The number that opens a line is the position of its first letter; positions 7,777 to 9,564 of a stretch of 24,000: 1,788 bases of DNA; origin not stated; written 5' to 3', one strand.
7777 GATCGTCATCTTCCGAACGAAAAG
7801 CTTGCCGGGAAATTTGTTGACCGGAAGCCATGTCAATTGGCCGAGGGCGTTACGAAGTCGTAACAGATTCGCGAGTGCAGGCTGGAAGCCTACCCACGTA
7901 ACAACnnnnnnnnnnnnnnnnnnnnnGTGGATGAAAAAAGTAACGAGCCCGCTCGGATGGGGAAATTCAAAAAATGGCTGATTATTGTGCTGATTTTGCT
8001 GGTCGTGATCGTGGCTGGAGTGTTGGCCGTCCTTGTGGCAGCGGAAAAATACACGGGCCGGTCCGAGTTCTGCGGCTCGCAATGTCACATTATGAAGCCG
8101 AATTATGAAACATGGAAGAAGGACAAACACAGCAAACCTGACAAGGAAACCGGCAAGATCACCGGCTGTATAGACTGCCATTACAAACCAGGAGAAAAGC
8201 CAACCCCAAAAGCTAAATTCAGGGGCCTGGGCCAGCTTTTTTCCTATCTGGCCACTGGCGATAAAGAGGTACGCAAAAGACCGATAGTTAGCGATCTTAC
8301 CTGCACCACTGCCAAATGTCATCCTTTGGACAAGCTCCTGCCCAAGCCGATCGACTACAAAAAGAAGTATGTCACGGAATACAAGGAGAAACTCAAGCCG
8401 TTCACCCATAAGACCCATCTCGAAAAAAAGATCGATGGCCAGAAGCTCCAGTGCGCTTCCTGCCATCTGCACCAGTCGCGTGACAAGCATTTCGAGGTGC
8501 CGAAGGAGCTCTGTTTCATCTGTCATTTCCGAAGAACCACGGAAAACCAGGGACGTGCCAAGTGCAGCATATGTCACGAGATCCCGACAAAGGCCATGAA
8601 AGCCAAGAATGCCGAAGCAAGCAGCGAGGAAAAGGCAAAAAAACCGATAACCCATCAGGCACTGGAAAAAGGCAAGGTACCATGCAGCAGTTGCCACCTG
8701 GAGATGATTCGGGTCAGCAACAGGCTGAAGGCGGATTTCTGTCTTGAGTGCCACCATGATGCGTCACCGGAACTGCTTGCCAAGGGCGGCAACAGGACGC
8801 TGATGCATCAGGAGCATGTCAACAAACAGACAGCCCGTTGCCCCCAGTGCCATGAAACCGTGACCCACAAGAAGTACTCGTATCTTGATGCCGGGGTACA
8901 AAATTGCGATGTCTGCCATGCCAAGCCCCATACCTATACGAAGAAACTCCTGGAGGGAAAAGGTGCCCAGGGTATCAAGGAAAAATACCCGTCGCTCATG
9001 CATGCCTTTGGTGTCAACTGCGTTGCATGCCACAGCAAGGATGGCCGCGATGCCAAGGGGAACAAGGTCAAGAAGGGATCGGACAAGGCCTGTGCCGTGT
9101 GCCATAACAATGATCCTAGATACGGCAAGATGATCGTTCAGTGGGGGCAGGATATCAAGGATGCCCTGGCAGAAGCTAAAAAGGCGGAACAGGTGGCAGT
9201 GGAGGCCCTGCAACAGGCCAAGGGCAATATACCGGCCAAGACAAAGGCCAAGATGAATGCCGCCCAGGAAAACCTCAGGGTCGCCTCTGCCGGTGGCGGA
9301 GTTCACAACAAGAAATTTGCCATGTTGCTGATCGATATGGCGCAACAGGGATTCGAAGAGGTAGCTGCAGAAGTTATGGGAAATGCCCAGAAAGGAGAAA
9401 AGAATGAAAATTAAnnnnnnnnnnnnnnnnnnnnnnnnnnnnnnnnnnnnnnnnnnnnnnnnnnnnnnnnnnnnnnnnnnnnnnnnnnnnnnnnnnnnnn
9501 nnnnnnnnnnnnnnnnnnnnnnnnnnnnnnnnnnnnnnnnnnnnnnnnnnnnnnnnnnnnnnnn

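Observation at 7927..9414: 12-haem NrfH-like membrane cytochrome with CX3CH and CX4CH sites as the putative quinol:Arr electron donor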

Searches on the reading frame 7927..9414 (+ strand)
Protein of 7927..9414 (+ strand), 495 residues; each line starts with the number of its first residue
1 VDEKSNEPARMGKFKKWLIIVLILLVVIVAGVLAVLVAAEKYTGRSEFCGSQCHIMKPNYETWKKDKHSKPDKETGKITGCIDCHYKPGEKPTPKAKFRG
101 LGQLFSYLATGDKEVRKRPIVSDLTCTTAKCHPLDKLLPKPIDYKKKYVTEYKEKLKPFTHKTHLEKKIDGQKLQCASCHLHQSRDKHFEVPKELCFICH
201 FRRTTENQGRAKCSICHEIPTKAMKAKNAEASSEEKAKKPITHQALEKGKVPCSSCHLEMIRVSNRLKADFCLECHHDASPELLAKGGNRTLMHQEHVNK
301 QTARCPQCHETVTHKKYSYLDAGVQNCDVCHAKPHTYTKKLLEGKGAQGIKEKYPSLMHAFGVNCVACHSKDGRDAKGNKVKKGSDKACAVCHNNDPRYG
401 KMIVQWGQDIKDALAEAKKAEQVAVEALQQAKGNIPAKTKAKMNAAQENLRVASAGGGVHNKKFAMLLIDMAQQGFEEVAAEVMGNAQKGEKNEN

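Call 3: search_protein_families(library=pfam, proteins=[window:7927-9414:+], max_evalue=0.01)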
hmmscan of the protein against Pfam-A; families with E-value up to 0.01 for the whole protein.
window:7927-9414:+ (495 aa): 6 families
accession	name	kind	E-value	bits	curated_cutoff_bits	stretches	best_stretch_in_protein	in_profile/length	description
PF03264.19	Cytochrom_NNT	-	1.1e-13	51.8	24.1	1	19-108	7-95/174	NapC/NirT cytochrome c family, N-terminal region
PF14522.11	Cytochrome_C7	-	2.8e-10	40.3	24.8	0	361-397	12-52/67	Cytochrome c7 and related cytochrome c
PF14537.11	Cytochrom_c3_2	-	9.6e-08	32.8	25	1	250-331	6-78/79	Cytochrome c3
PF02085.21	Cytochrom_CIII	-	3.1e-06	27.9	22.9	1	224-331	5-101/101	Class III cytochrome C family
PF22113.1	Mtrc-MtrF_II-IV_dom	-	3.3e-06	27.2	30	1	253-396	9-166/176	Outer membrane cytochrome MtrC/MtrF-like, domains II/IV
PF09699.15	Paired_CXXCH_1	-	0.0052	16.9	20.6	0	364-396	8-39/41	Doubled CXXCH motif (Paired_CXXCH_1)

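Call 4: search_protein_families(library=ncbifam, proteins=[window:7927-9414:+], max_evalue=0.01)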
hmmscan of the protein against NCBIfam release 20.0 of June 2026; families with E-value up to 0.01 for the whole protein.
window:7927-9414:+ (495 aa): 5 families
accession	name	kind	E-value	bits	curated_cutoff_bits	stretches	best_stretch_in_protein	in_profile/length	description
TIGR03153.1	cytochr_NrfH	equivalog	2.8e-11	43.6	134.2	1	20-86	2-60/138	cytochrome c nitrite reductase small subunit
NF011606.0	PRK15032.1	equivalog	2.6e-07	30.1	455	1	16-89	14-85/390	pentaheme c-type cytochrome TorC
TIGR03508.1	decahem_SO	subfamily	0.00062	19.3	192.2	0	324-398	34-106/258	DmsE family decaheme c-type cytochrome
TIGR04315.1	octaheme_Shew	subfamily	0.0033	16.5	375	1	353-424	63-134/440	tetrathionate reductase family octaheme c-type cytochrome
NF041762.1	diheme_GEGP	equivalog_domain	0.0099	15.1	300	1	348-401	12-63/359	GEGP motif-containing diheme protein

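Call 5: find_homologous_proteins(query=window:7927-9411:+, max_evalue=0.00001)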
Query window:7927-9411:+ (495 aa): 258 proteins with E <= 0.00001 among 8000 candidates; the best 120 are listed.
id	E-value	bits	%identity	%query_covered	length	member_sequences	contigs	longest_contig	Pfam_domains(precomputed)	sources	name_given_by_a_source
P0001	0.0e+0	1033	89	100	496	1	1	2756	PF14537.12,PF03264.20,PF02085.22,PF14522.12,PF22113.2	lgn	-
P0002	3.1e-292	987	86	98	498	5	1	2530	PF14537.12,PF02085.22,PF14522.12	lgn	-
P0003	1.4e-278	942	81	100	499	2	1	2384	PF14537.12,PF02085.22,PF14522.12,PF22113.2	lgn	-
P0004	1.8e-251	853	77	92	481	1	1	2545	PF14537.12,PF02085.22,PF14522.12,PF22113.2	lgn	-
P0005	3.0e-249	846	75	100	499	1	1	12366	PF14537.12,PF14522.12,PF22113.2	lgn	-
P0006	3.5e-241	819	73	97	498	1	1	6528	PF14537.12,PF02085.22,PF14522.12,PF22113.2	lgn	-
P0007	5.5e-238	809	69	100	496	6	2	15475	PF14537.12,PF02085.22,PF14522.12,PF22113.2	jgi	jgi:cytochrome c553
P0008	2.5e-237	806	70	100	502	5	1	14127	PF14537.12,PF02085.22,PF14522.12,PF22113.2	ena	-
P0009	4.9e-237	805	71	98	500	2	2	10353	PF14537.12,PF02085.22,PF14522.12,PF22113.2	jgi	jgi:ABC-type cobalt transport system substrate-binding protein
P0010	7.6e-233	792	70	96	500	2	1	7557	PF14537.12,PF02085.22,PF14522.12,PF22113.2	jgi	jgi:hypothetical protein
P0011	2.7e-230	783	68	100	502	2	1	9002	PF14537.12,PF02085.22,PF14522.12,PF22113.2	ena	-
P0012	2.1e-229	780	68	97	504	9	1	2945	PF14537.12,PF02085.22,PF14522.12,PF22113.2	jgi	jgi:hypothetical protein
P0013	6.1e-229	779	68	99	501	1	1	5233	PF14537.12,PF03264.20,PF02085.22,PF14522.12,PF22113.2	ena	-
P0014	1.0e-226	771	66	100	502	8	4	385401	PF14537.12,PF02085.22,PF14522.12,PF22113.2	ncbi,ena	-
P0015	1.5e-224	764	67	99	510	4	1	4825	PF14537.12,PF02085.22,PF14522.12,PF22113.2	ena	-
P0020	8.9e-208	709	64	92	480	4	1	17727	PF14537.12,PF03264.20,PF02085.22,PF14522.12,PF22113.2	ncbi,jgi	ncbi:MAG: NapC/NirT family cytochrome c [Desulfuromonadales bacterium]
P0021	1.2e-204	699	62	98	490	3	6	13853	PF14537.12,PF03264.20,PF02085.22,PF02335.21,PF14522.12,PF22113.2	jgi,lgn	jgi:hypothetical protein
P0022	9.3e-198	676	60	97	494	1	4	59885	PF14537.12,PF03264.20,PF02085.22,PF14522.12,PF22113.2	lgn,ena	-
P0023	3.1e-191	654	58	99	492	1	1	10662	PF14537.12,PF03264.20,PF14522.12,PF22113.2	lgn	-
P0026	2.2e-165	569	53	95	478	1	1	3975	PF14537.12,PF03264.20,PF02085.22,PF14522.12,PF22113.2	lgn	-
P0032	2.6e-160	552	54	95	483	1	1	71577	PF14537.12,PF03264.20,PF02085.22,PF14522.12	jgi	jgi:hypothetical protein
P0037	1.9e-156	540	52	94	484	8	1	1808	PF14537.12,PF03264.20,PF02085.22,PF14522.12,PF22113.2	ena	-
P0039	2.6e-155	536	52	95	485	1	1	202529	PF14537.12,PF03264.20,PF02085.22,PF14522.12,PF22113.2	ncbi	-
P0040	3.2e-154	532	50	95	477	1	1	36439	PF14537.12,PF03264.20,PF02085.22,PF14522.12,PF22113.2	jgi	jgi:hypothetical protein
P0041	6.7e-154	531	50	95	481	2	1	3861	PF14537.12,PF03264.20,PF02085.22,PF14522.12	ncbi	-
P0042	9.4e-154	531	52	95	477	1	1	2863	PF14537.12,PF03264.20,PF02085.22,PF14522.12,PF22113.2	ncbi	-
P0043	2.6e-152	526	50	95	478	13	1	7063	PF14537.12,PF03264.20,PF02085.22,PF14522.12,PF22113.2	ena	-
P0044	4.7e-152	525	50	93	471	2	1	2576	PF14537.12,PF03264.20,PF02085.22,PF14522.12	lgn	-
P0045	1.5e-151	523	51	95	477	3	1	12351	PF14537.12,PF03264.20,PF02085.22,PF14522.12,PF22113.2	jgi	jgi:hypothetical protein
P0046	2.1e-151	523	50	95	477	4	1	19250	PF14537.12,PF03264.20,PF02085.22,PF14522.12,PF22113.2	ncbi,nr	ncbi:MAG: cytochrome c3 family protein [Deltaproteobacteria bacterium]|nr:cytochrome c3 family prote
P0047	1.1e-150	521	52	91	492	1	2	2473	PF14537.12,PF03264.20,PF02085.22,PF14522.12,PF22113.2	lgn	-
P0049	1.1e-148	514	50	95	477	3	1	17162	PF14537.12,PF03264.20,PF02085.22,PF14522.12,PF22113.2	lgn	-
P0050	2.1e-147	510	49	95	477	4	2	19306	PF14537.12,PF03264.20,PF02085.22,PF14522.12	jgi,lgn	-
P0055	7.6e-131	455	46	94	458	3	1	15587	PF14537.12,PF03264.20,PF02085.22,PF14522.12,PF22113.2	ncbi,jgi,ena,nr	ncbi:MAG: NapC/NirT family cytochrome c [Nitrospirota bacterium]|nr:NapC/NirT family cytochrome c [N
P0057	1.5e-126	441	46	93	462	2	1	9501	PF14537.12,PF03264.20,PF02085.22,PF14522.12,PF22113.2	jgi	-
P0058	8.0e-126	439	45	91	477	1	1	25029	PF14537.12,PF03264.20,PF14522.12,PF22113.2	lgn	-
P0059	1.4e-125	438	46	94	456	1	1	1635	PF14537.12,PF03264.20,PF02085.22,PF14522.12,PF22113.2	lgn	-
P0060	2.8e-125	437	45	94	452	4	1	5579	PF09699.16,PF14537.12,PF03264.20,PF02085.22,PF14522.12,PF22113.2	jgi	-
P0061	1.3e-124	435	45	91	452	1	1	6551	PF14537.12,PF03264.20,PF02085.22,PF14522.12,PF22113.2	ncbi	-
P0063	2.4e-123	430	44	94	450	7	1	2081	PF14537.12,PF03264.20,PF14522.12,PF22113.2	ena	-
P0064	9.1e-123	429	44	92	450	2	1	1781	PF14537.12,PF03264.20,PF02085.22,PF14522.12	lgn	-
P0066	4.5e-122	426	44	94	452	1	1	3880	PF14537.12,PF03264.20,PF02085.22,PF14522.12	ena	-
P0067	5.5e-122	426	45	94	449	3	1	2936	PF14537.12,PF03264.20,PF02085.22,PF14522.12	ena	-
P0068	7.8e-122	425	45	93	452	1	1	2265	PF14537.12,PF03264.20,PF02085.22,PF14522.12,PF22113.2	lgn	-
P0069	8.0e-122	425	43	91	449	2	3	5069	PF14537.12,PF03264.20,PF02085.22,PF14522.12,PF22113.2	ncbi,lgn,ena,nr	ncbi:MAG TPA: hypothetical protein ENH30_01665 [Nitrospirae bacterium]|nr:hypothetical protein [Nitr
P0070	4.3e-121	423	45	91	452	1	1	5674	PF14537.12,PF03264.20,PF02085.22,PF14522.12,PF22113.2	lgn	-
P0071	1.7e-120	421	44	93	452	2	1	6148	PF14537.12,PF03264.20,PF02085.22,PF14522.12,PF22113.2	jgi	-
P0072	7.5e-120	419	43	91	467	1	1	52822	PF14537.12,PF03264.20,PF14522.12,PF22113.2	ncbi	-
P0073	2.6e-119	417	44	91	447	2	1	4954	PF14537.12,PF03264.20,PF02085.22,PF14522.12,PF22113.2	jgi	jgi:nitrate/TMAO reductase-like tetraheme cytochrome c subunit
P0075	1.8e-118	414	46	89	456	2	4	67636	PF14537.12,PF03264.20,PF02085.22,PF02335.21,PF14522.12,PF22113.2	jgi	jgi:nitrate/TMAO reductase-like tetraheme cytochrome c subunit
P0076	2.8e-118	414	44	90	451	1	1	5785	PF14537.12,PF03264.20,PF02085.22,PF14522.12,PF22113.2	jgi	jgi:nitrate/TMAO reductase-like tetraheme cytochrome c subunit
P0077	5.9e-118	413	43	93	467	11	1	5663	PF14537.12,PF03264.20,PF02085.22,PF14522.12,PF22113.2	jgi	jgi:nitrate/TMAO reductase-like tetraheme cytochrome c subunit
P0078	7.7e-118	412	45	90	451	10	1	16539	PF14537.12,PF03264.20,PF02085.22,PF14522.12,PF22113.2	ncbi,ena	-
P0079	1.1e-117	412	43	93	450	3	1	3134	PF14537.12,PF03264.20,PF14522.12,PF22113.2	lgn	-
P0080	1.3e-117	412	42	90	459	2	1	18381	PF14537.12,PF22678.2,PF03264.20,PF02085.22,PF14522.12,PF22113.2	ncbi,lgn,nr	ncbi:MAG: NapC/NirT family cytochrome c [Nitrospirae bacterium]|nr:NapC/NirT family cytochrome c [Ni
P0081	9.3e-117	409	44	90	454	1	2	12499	PF14537.12,PF03264.20,PF02085.22,PF14522.12,PF22113.2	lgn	-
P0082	1.2e-116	408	45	93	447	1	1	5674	PF14537.12,PF03264.20,PF02085.22,PF14522.12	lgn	-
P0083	4.6e-115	403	42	91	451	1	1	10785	PF14537.12,PF03264.20,PF02085.22,PF14522.12,PF22113.2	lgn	-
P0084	6.6e-115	403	43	93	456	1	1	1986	PF14537.12,PF03264.20,PF02085.22,PF14522.12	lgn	-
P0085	3.2e-114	400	43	90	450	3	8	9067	PF14537.12,PF03264.20,PF02085.22,PF14522.12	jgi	jgi:nitrate/TMAO reductase-like tetraheme cytochrome c subunit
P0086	3.3e-114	400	42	93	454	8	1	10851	PF14537.12,PF03264.20,PF02085.22,PF14522.12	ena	-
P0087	8.1e-114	399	43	89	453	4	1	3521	PF14537.12,PF03264.20,PF02085.22,PF14522.12,PF22113.2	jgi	jgi:nitrate/TMAO reductase-like tetraheme cytochrome c subunit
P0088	2.0e-113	398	42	97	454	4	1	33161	PF14537.12,PF03264.20,PF02085.22,PF14522.12,PF22113.2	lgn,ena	-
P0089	1.4e-112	395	41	97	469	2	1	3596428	PF14537.12,PF03264.20,PF02085.22,PF14522.12,PF22113.2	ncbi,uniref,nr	ncbi:hypothetical protein GF1_06600 [Desulfolithobacter dissulfuricans]|uniref:Cytochrome c domain-c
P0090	2.2e-112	394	42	93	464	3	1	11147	PF14537.12,PF03264.20,PF02085.22,PF14522.12,PF22113.2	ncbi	-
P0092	7.8e-112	393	44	93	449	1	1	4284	PF14537.12,PF22678.2,PF03264.20,PF02085.22,PF14522.12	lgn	-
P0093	8.1e-112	392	43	90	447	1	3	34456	PF14537.12,PF03264.20,PF02085.22,PF14522.12,PF22113.2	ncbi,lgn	-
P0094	2.0e-111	391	42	90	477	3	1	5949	PF14537.12,PF03264.20,PF02085.22,PF14522.12,PF22113.2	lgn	-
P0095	2.1e-111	391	41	94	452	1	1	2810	PF14537.12,PF03264.20,PF02085.22,PF02335.21,PF14522.12,PF22113.2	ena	-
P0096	1.1e-110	389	44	91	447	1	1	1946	PF14537.12,PF03264.20,PF02085.22,PF14522.12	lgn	-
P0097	1.6e-110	388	41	90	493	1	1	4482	PF14537.12,PF03264.20,PF02085.22,PF14522.12,PF22113.2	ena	-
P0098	3.0e-110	387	42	95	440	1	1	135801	PF14537.12,PF03264.20,PF02085.22,PF14522.12,PF22113.2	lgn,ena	-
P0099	6.5e-110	386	41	93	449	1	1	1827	PF14537.12,PF03264.20,PF02085.22,PF14522.12,PF22113.2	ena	-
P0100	7.0e-110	386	42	93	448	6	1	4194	PF14537.12,PF03264.20,PF02085.22,PF14522.12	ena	-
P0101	8.0e-110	386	42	94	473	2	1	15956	PF14537.12,PF03264.20,PF02085.22,PF14522.12,PF22113.2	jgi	-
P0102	8.6e-110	386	41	94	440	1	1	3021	PF14537.12,PF03264.20,PF02085.22,PF14522.12,PF22113.2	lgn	-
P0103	9.1e-110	386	41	90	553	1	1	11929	PF14537.12,PF03264.20,PF02085.22,PF14522.12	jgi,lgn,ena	-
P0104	2.5e-109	384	41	93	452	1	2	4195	PF14537.12,PF03264.20,PF02085.22,PF14522.12,PF22113.2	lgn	-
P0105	4.1e-109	384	41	91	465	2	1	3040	PF14537.12,PF03264.20,PF02085.22,PF14522.12,PF22113.2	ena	-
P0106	5.4e-109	383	42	92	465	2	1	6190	PF14537.12,PF03264.20,PF02085.22,PF14522.12,PF22113.2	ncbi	-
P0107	1.2e-108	382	42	90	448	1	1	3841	PF14537.12,PF03264.20,PF02085.22,PF14522.12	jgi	jgi:nitrate/TMAO reductase-like tetraheme cytochrome c subunit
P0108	1.3e-108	382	40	94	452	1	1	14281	PF14537.12,PF03264.20,PF02085.22,PF14522.12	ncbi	-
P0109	9.3e-108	379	42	89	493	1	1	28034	PF14537.12,PF03264.20,PF02085.22,PF14522.12,PF22113.2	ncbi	-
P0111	7.9e-107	376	43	91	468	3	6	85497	PF14537.12,PF03264.20,PF02085.22,PF14522.12,PF22113.2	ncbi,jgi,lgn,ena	-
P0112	9.1e-107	376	43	90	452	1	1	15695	PF14537.12,PF03264.20,PF02085.22,PF14522.12,PF22113.2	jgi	jgi:nitrate/TMAO reductase-like tetraheme cytochrome c subunit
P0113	1.5e-106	375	42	95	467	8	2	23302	PF14537.12,PF03264.20,PF02085.22,PF14522.12,PF22113.2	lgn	-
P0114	1.5e-106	375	41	94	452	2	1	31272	PF14537.12,PF03264.20,PF02085.22,PF14522.12,PF22113.2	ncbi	-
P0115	1.5e-106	375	54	62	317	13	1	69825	PF14537.12,PF03264.20,PF14522.12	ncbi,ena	-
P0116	1.6e-106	375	40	94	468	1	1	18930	PF14537.12,PF03264.20,PF02085.22,PF14522.12,PF22113.2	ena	-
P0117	3.5e-106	374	42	93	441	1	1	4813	PF09699.16,PF14537.12,PF03264.20,PF02085.22,PF14522.12,PF22113.2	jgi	jgi:nitrate/TMAO reductase-like tetraheme cytochrome c subunit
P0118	7.3e-106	373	42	94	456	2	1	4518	PF14537.12,PF22678.2,PF03264.20,PF02085.22,PF14522.12,PF22113.2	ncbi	-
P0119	1.0e-105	372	40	93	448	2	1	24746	PF14537.12,PF03264.20,PF02085.22,PF14522.12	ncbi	-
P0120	1.9e-105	371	39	94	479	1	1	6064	PF14537.12,PF03264.20,PF02085.22,PF14522.12,PF22113.2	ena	-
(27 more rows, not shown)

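Call 6: search_solved_structures(query=window:7927-9411:+, max_evalue=1, show_alignments=3)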
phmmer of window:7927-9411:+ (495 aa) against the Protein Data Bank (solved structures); distinct sequences matched with E-value up to 1: 4.
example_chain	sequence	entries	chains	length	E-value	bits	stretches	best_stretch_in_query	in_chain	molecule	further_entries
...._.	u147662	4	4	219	0.021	16.7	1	292-341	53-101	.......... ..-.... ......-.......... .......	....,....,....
1e8e_A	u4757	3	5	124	0.077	14.8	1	347-410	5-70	CYTOCHROME C'' | CYTOCHROME C""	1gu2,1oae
3nf5_A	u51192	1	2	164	0.14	14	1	126-173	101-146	Nucleoporin NUP116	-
9eov_A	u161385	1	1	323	0.87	11.3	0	175-280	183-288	Extracellular iron oxide respiratory system surface decaheme cytochrome c component MtrC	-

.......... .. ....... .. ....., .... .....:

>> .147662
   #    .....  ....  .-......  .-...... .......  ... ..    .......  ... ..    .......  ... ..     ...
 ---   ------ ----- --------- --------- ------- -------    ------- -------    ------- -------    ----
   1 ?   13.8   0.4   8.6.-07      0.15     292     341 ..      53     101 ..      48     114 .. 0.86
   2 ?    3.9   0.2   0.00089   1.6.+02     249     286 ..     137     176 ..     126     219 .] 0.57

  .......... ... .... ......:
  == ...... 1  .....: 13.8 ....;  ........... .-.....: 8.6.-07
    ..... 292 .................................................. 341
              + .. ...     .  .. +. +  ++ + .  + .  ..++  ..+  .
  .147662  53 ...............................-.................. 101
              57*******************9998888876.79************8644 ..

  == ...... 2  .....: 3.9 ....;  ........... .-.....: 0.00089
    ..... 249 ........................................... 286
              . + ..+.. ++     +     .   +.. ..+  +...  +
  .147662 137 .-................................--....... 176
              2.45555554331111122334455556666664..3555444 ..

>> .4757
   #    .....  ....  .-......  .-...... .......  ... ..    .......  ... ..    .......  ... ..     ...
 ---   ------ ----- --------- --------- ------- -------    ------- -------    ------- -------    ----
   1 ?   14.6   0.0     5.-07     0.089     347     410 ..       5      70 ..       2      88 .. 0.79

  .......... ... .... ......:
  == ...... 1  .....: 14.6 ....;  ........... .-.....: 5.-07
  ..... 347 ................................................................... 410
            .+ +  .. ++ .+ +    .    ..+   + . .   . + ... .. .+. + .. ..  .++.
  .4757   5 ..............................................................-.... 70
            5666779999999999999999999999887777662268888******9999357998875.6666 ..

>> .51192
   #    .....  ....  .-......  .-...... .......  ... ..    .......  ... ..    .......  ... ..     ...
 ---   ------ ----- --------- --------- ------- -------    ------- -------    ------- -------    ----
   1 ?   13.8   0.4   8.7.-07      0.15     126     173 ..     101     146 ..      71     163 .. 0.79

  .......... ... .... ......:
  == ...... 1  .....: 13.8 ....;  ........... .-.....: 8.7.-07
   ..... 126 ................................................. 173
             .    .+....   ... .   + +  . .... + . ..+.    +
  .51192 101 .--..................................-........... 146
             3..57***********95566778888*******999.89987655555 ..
